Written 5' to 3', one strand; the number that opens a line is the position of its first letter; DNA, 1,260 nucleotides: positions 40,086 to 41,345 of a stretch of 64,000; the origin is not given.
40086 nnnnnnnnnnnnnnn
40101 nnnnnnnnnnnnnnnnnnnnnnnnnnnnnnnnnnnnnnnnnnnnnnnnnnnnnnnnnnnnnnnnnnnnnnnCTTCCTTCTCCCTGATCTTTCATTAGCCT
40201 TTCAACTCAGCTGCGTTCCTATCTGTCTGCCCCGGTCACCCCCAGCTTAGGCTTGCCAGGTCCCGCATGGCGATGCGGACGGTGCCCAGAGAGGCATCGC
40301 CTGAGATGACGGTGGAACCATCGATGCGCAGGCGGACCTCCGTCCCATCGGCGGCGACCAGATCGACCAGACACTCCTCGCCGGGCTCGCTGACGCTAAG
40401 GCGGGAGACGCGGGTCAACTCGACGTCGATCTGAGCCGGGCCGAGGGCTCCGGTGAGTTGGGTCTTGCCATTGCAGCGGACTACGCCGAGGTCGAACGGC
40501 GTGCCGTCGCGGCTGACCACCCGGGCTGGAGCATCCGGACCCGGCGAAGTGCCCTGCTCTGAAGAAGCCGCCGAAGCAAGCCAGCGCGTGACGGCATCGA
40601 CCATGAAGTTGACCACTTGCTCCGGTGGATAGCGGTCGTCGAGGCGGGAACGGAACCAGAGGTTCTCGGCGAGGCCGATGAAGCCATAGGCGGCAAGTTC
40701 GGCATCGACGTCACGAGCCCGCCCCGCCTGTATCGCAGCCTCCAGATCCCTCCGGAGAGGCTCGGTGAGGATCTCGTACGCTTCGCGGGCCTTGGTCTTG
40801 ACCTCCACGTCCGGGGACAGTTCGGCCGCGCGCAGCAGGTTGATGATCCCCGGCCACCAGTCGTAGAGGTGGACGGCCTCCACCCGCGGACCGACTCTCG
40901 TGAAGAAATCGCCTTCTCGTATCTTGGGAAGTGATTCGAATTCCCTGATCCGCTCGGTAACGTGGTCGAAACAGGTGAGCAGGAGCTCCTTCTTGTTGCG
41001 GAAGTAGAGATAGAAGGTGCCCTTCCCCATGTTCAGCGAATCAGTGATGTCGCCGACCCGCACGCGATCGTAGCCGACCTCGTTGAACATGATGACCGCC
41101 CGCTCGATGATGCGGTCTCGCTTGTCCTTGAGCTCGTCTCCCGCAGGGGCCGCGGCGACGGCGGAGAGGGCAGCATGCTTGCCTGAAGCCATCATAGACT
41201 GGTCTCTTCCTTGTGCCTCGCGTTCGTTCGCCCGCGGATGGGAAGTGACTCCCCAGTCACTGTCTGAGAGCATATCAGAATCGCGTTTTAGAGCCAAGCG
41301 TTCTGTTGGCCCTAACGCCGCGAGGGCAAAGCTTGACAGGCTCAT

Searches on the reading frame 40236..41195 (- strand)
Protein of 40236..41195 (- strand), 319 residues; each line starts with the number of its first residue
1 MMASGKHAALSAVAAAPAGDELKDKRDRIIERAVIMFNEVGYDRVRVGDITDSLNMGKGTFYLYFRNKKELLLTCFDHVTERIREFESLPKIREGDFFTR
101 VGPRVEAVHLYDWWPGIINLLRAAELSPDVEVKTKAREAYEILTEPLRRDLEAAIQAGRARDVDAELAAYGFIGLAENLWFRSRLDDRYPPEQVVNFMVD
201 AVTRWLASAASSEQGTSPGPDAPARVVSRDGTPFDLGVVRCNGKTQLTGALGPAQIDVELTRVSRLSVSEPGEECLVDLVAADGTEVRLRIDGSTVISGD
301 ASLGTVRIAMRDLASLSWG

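Call 10: search_protein_families(library=pfam, proteins=[window:40236-41195:-])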
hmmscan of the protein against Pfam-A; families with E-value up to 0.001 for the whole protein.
window:40236-41195:- (319 aa): 4 families
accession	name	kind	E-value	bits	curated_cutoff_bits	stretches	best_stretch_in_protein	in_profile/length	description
PF00440.29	TetR_N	-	4.3e-12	46.1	24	1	29-73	1-45/47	Bacterial regulatory proteins, tetR family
PF16925.10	TetR_C_13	-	0.00013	22.8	27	1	131-192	40-103/109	Tetracyclin repressor-like, C-terminal domain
PF14246.11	TetR_C_7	-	0.00019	21.8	22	0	131-185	35-90/119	AefR-like transcriptional repressor, C-terminal domain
PF13977.11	TetR_C_6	-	0.00026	21.6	27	1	131-205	38-113/115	BetI-type transcriptional repressor, C-terminal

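Call 11: find_homologous_proteins(query=window:40236-41195:-)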
Query window:40236-41195:- (319 aa): 74 proteins with E <= 0.001 among 8000 candidates.
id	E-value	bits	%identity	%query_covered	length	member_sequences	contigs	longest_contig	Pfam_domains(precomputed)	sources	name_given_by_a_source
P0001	6.0e-208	707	100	100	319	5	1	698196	PF00440.30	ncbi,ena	-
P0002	5.7e-185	632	89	100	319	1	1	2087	PF00440.30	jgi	jgi:AcrR family transcriptional regulator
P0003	4.3e-141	488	69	99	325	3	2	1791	PF00440.30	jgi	jgi:AcrR family transcriptional regulator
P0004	7.9e-141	487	69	98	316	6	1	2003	PF00440.30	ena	-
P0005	8.6e-140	483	71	92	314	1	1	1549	PF00440.30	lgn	-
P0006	4.0e-139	481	69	98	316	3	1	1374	PF00440.30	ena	-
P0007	4.0e-137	474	67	99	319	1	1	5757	PF00440.30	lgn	-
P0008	4.4e-129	448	64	99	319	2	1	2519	PF00440.30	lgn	-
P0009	2.4e-128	446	65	100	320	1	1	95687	PF00440.30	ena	-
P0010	3.0e-128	445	65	99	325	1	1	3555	PF00440.30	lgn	-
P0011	7.2e-128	444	64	99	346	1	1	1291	PF00440.30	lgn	-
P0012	4.5e-125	435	63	97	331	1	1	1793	PF00440.30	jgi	jgi:AcrR family transcriptional regulator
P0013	1.2e-121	424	60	99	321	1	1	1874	PF00440.30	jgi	-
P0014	1.5e-121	423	61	98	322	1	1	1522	PF00440.30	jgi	jgi:AcrR family transcriptional regulator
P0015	1.1e-120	421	61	99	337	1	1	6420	PF00440.30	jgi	jgi:AcrR family transcriptional regulator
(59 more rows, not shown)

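Call 14: find_related_loci(query=A1, collection=genome_contigs, flank=8000)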
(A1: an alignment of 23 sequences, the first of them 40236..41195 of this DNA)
Query A1 (319 aa) in genome_contigs; peptide patterns used: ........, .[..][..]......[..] (x = any residue, [..] = any of these).
300 stretches matched a pattern; 256 encode a relative of the query (tblastn E <= 1e-3); the best 80 are kept; 80 distinct loci.
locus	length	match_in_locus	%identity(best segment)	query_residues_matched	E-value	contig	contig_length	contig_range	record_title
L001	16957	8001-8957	69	1-319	4e-148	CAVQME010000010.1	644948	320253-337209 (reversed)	MAG: uncultured Actinomycetes bacterium isolate MFD00032.bin.1.257 genome assembly, contig: contig_9014, whole genome sh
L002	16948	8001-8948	57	2-317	3e-120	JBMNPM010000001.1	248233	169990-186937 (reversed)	MAG: Thermoleophilia bacterium isolate SBF912SR4HQ0024 scaffold_51_c1, whole genome shotgun sequence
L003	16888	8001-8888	58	24-319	1e-112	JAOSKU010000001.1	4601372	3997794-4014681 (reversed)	MAG: Thermoleophilia bacterium isolate FR_37 FR-Thermoleophilia-1_s1, whole genome shotgun sequence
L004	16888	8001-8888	37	25-318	2e-57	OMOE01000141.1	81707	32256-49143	Syntrophobacter sp. SbD1 strain Peat soil MAG SbD1 genome assembly, contig: SBDP1_Contig_61, whole genome shotgun sequen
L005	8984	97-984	35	25-318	6e-56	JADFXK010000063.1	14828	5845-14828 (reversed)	MAG: Deltaproteobacteria bacterium isolate nDJH13bin5 nDJH13_bin5_NODE_63_length_14828_cov_3.648799, whole genome shotgu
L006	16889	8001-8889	35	25-318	9e-43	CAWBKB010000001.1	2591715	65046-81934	MAG: uncultured delta proteobacterium isolate MFD03323.bin.2.103 genome assembly, contig: contig_11060, whole genome sho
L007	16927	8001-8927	27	13-316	2e-41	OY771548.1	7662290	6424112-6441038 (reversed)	MAG: uncultured Desulfosarcina sp. isolate c75788b4-9dc9-432e-af07-dc879bdb42fc genome assembly, chromosome: 1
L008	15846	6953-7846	28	23-318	2e-38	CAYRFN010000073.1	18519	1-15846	MAG TPA_asm: uncultured Desulfobacteraceae bacterium isolate SRP323688_co1_105 genome assembly, contig: NODE_4910_length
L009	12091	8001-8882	27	26-317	1e-36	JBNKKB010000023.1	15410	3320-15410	MAG: Desulfobacteraceae bacterium isolate H1H2.bin.6.orig k141_890997, whole genome shotgun sequence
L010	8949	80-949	29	24-316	5e-36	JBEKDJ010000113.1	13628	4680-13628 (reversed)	MAG: Thermodesulfobacteriota bacterium isolate SPRUCE 180 SPRUCE_180_113, whole genome shotgun sequence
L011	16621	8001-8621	35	10-215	2e-32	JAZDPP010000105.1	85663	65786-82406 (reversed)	MAG: Pseudomonadota bacterium isolate MEGAHIT-group-0.852 k141_6696473, whole genome shotgun sequence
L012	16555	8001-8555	36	25-207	2e-31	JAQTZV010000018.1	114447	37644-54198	MAG: Desulfuromonadaceae bacterium isolate STC_69 NODE_388_length_114447_cov_17.662885_Sandtown_C, whole genome shotgun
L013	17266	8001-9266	40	9-204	2e-31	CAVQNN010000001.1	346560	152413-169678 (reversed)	MAG: uncultured Actinomycetes bacterium isolate MFD00905.bin.2.220 genome assembly, contig: contig_12492, whole genome s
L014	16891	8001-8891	26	23-317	6e-35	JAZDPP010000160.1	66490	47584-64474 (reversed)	MAG: Pseudomonadota bacterium isolate MEGAHIT-group-0.852 k141_17556051, whole genome shotgun sequence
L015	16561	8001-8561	27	24-204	1e-15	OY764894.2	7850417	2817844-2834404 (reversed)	MAG: uncultured Desulfobacterium sp. isolate 35125921-b51f-40db-957b-bccbeeb29ead genome assembly, chromosome: 1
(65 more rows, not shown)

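Call 22: find_related_loci(query=A1, collection=metagenome_contigs, flank=5000)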
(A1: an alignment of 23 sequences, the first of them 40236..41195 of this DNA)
Query A1 (319 aa) in metagenome_contigs; peptide patterns used: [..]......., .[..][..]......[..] (x = any residue, [..] = any of these).
130 stretches matched a pattern; 60 encode a relative of the query (tblastn E <= 1e-3); 60 distinct loci.
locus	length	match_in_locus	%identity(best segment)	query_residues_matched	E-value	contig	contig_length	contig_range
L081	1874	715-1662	60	4-319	2e-137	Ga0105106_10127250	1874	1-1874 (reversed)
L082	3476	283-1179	62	18-318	1e-122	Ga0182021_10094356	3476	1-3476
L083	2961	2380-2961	68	14-207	5e-93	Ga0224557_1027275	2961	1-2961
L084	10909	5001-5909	40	16-318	2e-68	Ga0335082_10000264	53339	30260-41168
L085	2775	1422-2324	40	24-319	6e-68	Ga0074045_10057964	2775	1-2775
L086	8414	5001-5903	40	24-319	5e-65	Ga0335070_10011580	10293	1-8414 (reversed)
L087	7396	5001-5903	40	24-319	4e-65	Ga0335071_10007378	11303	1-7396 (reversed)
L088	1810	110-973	40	36-318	6e-67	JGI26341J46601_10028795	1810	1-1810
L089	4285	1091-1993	38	24-319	1e-64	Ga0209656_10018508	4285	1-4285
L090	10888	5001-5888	37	25-318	6e-58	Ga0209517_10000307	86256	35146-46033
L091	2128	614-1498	39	25-317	2e-58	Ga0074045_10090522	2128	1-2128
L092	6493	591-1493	34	20-318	7e-52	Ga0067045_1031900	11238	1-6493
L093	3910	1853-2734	32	24-318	5e-49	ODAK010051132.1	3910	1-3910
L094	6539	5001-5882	32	24-318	5e-49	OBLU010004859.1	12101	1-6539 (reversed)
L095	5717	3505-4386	28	26-317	1e-40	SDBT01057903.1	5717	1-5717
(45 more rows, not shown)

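Call 25: search_solved_structures(query=window:40236-41195:-, max_evalue=0.01, show_alignments=3)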
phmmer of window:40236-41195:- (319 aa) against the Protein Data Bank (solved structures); distinct sequences matched with E-value up to 0.01: 66 (the best 60 are shown).
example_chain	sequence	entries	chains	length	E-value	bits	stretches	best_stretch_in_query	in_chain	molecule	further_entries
3vuq_A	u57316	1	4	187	3e-10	42.9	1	16-171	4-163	Transcriptional regulator (TetR/AcrR family)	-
2id6_A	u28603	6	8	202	3.1e-10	42.9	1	23-100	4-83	TRANSCRIPTIONAL REGULATOR, TetR FAMILY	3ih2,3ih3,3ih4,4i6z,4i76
1zkg_A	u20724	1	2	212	3.7e-10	42.6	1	23-100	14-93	transcriptional regulator, TetR family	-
1z77_A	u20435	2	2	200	4.4e-10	42.4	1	24-100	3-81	transcriptional regulator (TetR family) | Transcriptional regulator, TetR family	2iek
3vpr_A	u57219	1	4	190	5.4e-10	42.1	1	25-206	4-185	Transcriptional regulator, TetR family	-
3qbm_A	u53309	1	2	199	4.2e-09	39.1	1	24-195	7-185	TetR transcriptional regulator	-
3dcf_A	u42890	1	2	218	5.4e-07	32.2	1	23-182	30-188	transcriptional regulator of the TetR/AcrR family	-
5gpa_A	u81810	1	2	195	6.1e-07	32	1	23-80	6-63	Transcriptional regulator (TetR/AcrR family)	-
5gp9_A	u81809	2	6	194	6.9e-07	31.9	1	24-80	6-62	Transcriptional regulator (TetR/AcrR family)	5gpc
5k7f_A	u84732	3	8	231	1.7e-06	30.6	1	27-232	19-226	Transcriptional regulator, TetR family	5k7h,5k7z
2zcm_A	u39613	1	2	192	1.8e-06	30.5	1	26-74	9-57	Biofilm operon icaABCD HTH-type negative transcriptional regulator icaR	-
3geu_A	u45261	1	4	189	1.9e-06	30.4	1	26-81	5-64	Intercellular adhesion protein R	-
2zcn_A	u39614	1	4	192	2.1e-06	30.3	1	26-74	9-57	Biofilm operon icaABCD HTH-type negative transcriptional regulator icaR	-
4ich_A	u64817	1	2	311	2.5e-06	30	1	13-169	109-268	Transcriptional regulator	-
3ccy_A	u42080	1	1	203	2.5e-06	30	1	21-85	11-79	Putative TetR-family transcriptional regulator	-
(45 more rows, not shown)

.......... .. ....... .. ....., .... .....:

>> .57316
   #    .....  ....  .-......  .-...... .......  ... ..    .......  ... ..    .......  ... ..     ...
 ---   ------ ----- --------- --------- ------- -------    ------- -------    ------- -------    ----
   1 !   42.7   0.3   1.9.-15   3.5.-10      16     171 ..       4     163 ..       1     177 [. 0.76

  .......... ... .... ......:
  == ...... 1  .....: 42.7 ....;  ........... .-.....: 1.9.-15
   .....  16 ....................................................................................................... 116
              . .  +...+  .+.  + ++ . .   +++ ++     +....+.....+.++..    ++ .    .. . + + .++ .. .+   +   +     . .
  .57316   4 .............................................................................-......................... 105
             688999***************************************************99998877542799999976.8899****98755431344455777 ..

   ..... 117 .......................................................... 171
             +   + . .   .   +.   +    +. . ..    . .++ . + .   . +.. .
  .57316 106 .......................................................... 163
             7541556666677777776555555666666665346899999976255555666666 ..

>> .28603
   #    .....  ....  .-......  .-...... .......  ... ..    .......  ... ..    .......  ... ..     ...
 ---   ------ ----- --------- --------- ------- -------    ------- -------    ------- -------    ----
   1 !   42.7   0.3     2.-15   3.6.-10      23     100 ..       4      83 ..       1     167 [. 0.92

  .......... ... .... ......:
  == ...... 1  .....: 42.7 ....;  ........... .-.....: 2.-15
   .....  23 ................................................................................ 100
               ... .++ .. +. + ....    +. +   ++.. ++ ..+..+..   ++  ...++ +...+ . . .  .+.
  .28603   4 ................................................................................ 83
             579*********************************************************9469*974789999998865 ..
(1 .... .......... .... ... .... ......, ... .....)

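Call 36: find_encoding_contigs(protein=P0001, flank=500, max_places=2)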
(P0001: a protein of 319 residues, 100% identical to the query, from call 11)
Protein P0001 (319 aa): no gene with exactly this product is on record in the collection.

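Call 48: predict_structure(alignment_id=A1)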
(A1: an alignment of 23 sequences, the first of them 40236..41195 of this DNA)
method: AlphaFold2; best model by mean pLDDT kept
length: 319 residues; sequences in the alignment: 23
mean_pLDDT: 84.8   pTM: 0.56
mean pLDDT of the five models: 84.8, 84.6, 84.5, 84.0, 83.0
residues with pLDDT >= 90: 191; 70-90: 92; 50-70: 7; < 50: 29
segments of 3 or more residues with pLDDT < 50: 1-18, 211-221
pLDDT, mean of each block of 10 residues (from residue 1): 33 38 86 92 91 92 94 94 90 88 89 85 91 94 94 92 92 87 76 90 83 38 84 90 92 91 92 94 90 94 90 90
secondary structure, 60 per line:
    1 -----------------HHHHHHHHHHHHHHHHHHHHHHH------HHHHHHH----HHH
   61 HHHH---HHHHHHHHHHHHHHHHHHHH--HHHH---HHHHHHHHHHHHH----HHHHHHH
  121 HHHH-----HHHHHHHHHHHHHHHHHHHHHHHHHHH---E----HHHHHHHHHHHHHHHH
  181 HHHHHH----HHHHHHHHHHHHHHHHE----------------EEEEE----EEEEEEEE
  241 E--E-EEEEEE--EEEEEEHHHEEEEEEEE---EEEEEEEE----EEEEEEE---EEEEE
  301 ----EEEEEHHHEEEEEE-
elements in order: H18-40 H47-53 H58-64 H68-87 H90-93 H97-109 H114-124 H130-156 H165-186 H191-206 E224-228 E233-241 E246-251 E254-259 E263-270 E274-281 E286-292 E296-300 E305-309 E313-318

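Call 76: search_protein_families(library=ncbifam, proteins=[window:40236-41195:-], max_evalue=0.00001)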
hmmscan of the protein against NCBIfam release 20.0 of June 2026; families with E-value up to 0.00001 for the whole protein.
window:40236-41195:- (319 aa): 5 families
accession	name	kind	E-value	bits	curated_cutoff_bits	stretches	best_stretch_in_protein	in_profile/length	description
NF053878.1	FATransRegFadRBac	equivalog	9.6e-10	38.5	200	1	23-79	2-58/190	fatty acid metabolism transcriptional regulator FadR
NF041196.1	ScbR_bind_reg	equivalog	9.1e-08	32.5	150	1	26-159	8-140/191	ScbR family autoregulator-binding transcription factor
NF000040.3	Tn10_TetC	equivalog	7.2e-07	29.6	425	1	22-78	11-67/197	tetracyline resistance-associated transcriptional repressor TetC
TIGR03968.1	mycofact_TetR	equivalog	8.9e-07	28.7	224.9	1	18-85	3-70/190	mycofactocin system transcriptional regulator MftR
NF033703.1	transcr_KstR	equivalog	5.4e-06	26.1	280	0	23-86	6-69/185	cholesterol catabolism transcriptional regulator KstR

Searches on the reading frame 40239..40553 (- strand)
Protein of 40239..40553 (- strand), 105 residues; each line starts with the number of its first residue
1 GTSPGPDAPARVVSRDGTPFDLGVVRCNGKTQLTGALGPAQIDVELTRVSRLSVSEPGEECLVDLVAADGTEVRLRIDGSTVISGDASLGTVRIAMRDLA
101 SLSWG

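Call 52: search_protein_families(library=pfam, proteins=[window:40239-40553:-], max_evalue=10)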
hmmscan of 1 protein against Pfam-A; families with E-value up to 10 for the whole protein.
window:40239-40553:- (105 aa): 1 family
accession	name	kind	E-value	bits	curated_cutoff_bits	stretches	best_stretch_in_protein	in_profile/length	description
PF21683.3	GpP-like_1st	-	0.1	13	27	1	52-85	32-63/85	Mu phage baseplate assembly protein GpP-like, N-terminal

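Call 57: predict_structure(alignment_id=A3)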
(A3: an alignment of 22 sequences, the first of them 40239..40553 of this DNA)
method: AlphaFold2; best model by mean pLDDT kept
length: 105 residues; sequences in the alignment: 22
mean_pLDDT: 92.8   pTM: 0.80
mean pLDDT of the five models: 92.8, 92.6, 92.2, 91.6, 91.6
residues with pLDDT >= 90: 95; 70-90: 3; 50-70: 2; < 50: 5
segments of 3 or more residues with pLDDT < 50: 1-5
pLDDT, mean of each block of 10 residues (from residue 1): 61 97 95 96 95 97 97 97 95 97 92
secondary structure, 60 per line:
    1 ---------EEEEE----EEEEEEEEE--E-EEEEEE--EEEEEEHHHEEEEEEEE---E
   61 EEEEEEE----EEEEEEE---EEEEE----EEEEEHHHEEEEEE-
elements in order: E10-14 E19-27 E32-37 E40-45 E49-56 E60-67 E72-78 E82-86 E91-95 E99-104

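Call 61: fold_search(model_id=the predicted structure, library=pdb)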
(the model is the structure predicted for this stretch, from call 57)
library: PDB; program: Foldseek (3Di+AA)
matches with E <= 10: 764; with E <= 0.001: 0
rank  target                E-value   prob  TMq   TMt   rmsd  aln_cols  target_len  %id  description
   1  4uqy_A                1.3e-03  1.00  0.68  0.30   3.5       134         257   13  Coevolution of the ATPase ClpV, the TssB-TssC Sheath and the Accessory HsiE Protein Distinguishes Two Type VI Secretio (released 2014-10-22)
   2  4uqx                  2.7e-03  1.00  0.67  0.30   3.7       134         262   13  Coevolution of the ATPase ClpV, the TssB-TssC Sheath and the Accessory HsiE Protein Distinguishes Two Type VI Secretion  (released 2014-10-22)
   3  4uqz_A                3.6e-03  1.00  0.68  0.30   3.5       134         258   13  Coevolution of the ATPase ClpV, the TssB-TssC Sheath and the Accessory HsiE Protein Distinguishes Two Type VI Secretio (released 2014-10-22)
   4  1zbp                  2.2e-02  1.00  0.66  0.29   3.4       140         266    8  X-Ray Crystal Structure of Protein VPA1032 from Vibrio parahaemolyticus. Northeast Structural Genomics Consortium Target (released 2005-04-19)
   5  7fdp_A                2.4e-01  0.23  0.28  0.10  13.7       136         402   12  Crystal structure of PirB insecticidal protein from Photorhabdus akhurstii (released 2022-07-20)
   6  3fss                  2.5e-01  0.82  0.34  0.18  10.1        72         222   10  Structure of the tandem PH domains of Rtt106 (released 2009-12-22)
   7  7fdp_B                2.8e-01  0.20  0.27  0.09  13.7       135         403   13  Crystal structure of PirB insecticidal protein from Photorhabdus akhurstii (released 2022-07-20)
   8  4chj                  2.9e-01  0.54  0.30  0.27  11.7        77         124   16  Structure of Inner Membrane Complex (IMC) Sub-compartment Protein 3 (ISP3) from Toxoplasma gondii (released 2014-04-09)
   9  5ums                  4.0e-01  0.77  0.36  0.17  10.4        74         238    5  Crystal structure of middle double PH domain of human FACT complex subunit SSRP1 (released 2018-01-31)
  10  4tyz_A                4.7e-01  0.38  0.29  0.28  10.8        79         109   11  Crystal structure of the C-terminal domain of an unknown protein from Leishmania infantum (released 2014-08-06)
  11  8jpb_G                4.7e-01  0.35  0.30  0.06  13.0        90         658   14  cryo-EM structure of NTSR1-GRK2-Galpha(q) complexes 1 (released 2023-08-09)
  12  2okl_A                4.7e-01  0.09  0.19  0.11  12.3        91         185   18  Crystal structure of Peptide Deformylase 2 with actinonin from Bacillus cereus (released 2008-01-15)
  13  3voq_A                4.9e-01  0.28  0.28  0.26  11.5        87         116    8  Crystal structure of the pleckstrin homology domain of human Sin1, a TORC2 subunit (released 2012-04-11)
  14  6qlz_B                5.2e-01  0.38  0.29  0.33  11.3        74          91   14  IDOL F3ab subdomain (released 2020-02-19)
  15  9eh2_y                5.4e-01  0.66  0.34  0.10  10.3        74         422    7  RNA polymerase II-DSIF-SPT6-PAF1c-TFIIS-IWS1-SETD2-FACT nucleosome upstream (released 2024-12-18)
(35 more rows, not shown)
